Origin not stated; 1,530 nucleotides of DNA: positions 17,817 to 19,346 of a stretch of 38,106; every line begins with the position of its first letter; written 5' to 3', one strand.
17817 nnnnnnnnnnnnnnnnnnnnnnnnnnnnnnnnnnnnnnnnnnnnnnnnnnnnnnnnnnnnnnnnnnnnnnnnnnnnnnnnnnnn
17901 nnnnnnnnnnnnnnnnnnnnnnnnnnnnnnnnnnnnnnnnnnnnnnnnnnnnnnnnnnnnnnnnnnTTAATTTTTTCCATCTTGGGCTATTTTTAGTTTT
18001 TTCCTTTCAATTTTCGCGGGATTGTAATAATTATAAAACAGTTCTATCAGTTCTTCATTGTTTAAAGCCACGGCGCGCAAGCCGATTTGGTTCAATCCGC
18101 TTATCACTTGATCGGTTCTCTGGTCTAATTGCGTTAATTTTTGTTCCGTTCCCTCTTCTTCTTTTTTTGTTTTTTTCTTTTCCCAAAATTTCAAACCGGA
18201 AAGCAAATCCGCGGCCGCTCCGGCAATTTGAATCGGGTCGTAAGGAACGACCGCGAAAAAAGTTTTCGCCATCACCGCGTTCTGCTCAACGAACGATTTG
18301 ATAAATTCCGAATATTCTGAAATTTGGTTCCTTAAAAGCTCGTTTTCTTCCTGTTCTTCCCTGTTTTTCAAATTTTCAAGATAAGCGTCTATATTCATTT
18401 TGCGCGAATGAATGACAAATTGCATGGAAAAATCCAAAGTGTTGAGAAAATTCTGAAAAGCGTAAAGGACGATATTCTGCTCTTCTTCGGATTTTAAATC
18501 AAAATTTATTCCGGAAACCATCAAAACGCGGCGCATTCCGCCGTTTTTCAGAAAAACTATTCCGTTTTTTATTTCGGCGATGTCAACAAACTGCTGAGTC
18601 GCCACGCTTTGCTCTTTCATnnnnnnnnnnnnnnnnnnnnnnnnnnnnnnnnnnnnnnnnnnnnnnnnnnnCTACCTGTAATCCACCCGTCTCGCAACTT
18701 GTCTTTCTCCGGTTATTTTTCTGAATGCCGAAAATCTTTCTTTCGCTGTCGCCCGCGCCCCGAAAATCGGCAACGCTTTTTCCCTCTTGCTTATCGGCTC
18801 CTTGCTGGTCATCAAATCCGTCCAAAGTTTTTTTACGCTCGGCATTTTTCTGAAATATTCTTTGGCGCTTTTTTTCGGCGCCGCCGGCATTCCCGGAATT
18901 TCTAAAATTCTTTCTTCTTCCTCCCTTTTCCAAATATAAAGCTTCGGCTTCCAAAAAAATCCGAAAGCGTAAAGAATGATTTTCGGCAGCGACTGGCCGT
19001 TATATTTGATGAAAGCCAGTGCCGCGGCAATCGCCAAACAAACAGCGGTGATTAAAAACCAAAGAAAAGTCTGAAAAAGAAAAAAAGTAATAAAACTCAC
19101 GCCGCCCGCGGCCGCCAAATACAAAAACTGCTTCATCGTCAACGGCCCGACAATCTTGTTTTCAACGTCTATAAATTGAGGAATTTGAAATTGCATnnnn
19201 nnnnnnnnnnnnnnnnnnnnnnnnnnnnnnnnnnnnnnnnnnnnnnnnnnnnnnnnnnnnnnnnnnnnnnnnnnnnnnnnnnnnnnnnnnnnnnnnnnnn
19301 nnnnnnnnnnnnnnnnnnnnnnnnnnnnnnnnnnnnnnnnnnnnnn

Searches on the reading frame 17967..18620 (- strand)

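Call 22: search_protein_families(library=pfam, proteins=[window:17967-18620:-], max_evalue=0.01)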
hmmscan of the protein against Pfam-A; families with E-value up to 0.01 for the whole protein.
window:17967-18620:- (217 aa): 2 families
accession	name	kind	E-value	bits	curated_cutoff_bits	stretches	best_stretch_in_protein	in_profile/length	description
PF11130.14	TraC_F_IV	-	0.0041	16.6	28.1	0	151-202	130-173/375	TraC protein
PF08112.16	ATP-synt_E_2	-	0.0048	17.6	25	1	74-109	6-41/56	ATP synthase epsilon subunit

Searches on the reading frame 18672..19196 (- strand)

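Call 22: search_protein_families(library=pfam, proteins=[window:18672-19196:-], max_evalue=0.01)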
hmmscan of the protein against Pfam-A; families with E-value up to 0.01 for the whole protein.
window:18672-19196:- (174 aa): 1 family
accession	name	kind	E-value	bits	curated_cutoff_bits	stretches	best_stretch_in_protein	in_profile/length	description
PF12666.12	PrgI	-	3.5e-11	43.9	27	1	6-84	3-86/91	PrgI family protein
